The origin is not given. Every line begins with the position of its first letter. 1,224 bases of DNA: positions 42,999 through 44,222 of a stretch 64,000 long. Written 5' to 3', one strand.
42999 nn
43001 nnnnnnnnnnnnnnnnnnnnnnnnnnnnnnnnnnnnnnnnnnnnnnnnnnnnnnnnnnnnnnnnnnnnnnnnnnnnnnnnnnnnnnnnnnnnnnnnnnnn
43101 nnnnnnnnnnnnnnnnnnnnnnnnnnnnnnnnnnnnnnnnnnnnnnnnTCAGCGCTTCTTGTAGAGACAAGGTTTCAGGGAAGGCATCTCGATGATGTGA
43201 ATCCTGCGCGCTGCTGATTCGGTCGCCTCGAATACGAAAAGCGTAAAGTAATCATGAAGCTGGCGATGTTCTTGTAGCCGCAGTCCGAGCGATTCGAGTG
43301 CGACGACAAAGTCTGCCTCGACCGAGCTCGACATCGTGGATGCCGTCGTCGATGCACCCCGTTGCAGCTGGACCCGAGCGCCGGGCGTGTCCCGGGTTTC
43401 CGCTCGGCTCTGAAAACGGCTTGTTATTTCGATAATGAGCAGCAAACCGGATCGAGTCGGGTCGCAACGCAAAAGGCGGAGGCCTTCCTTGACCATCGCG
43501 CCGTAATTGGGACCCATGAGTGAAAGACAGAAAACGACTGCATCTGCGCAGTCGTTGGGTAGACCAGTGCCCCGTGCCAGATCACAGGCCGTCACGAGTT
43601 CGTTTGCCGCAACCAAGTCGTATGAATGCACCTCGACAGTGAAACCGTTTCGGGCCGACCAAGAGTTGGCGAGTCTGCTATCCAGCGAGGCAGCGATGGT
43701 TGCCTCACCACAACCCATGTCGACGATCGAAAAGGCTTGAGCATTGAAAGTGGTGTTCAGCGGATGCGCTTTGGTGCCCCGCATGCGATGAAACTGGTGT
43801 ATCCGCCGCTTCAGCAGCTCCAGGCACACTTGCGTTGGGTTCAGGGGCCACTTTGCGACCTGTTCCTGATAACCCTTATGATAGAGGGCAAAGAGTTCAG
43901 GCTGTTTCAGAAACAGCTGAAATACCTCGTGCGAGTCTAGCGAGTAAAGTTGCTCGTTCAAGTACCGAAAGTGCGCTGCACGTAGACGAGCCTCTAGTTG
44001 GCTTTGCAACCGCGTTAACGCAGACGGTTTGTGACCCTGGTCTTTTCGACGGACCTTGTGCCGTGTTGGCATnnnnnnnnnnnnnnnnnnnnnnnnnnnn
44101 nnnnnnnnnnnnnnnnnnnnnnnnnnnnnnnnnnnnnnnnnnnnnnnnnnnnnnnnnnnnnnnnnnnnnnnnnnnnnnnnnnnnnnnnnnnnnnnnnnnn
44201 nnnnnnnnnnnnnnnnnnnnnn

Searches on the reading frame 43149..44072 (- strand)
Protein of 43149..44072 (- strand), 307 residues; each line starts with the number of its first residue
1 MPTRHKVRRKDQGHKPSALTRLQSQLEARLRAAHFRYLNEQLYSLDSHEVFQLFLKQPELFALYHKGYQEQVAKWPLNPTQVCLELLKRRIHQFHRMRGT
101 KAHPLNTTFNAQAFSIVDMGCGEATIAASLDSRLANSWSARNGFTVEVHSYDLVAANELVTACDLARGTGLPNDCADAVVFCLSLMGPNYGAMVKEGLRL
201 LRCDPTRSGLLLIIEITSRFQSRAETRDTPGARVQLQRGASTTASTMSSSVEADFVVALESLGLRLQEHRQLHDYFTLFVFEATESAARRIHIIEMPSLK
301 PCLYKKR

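Call 9: search_protein_families(library=pfam, proteins=[window:43149-44072:-], max_evalue=0.001)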
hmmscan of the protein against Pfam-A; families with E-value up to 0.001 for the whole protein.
window:43149-44072:- (307 aa): 1 family
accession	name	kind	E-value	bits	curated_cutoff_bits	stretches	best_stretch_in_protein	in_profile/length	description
PF05148.21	Methyltransf_8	-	7.1e-52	176.9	27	2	22-223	2-166/219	Hypothetical methyltransferase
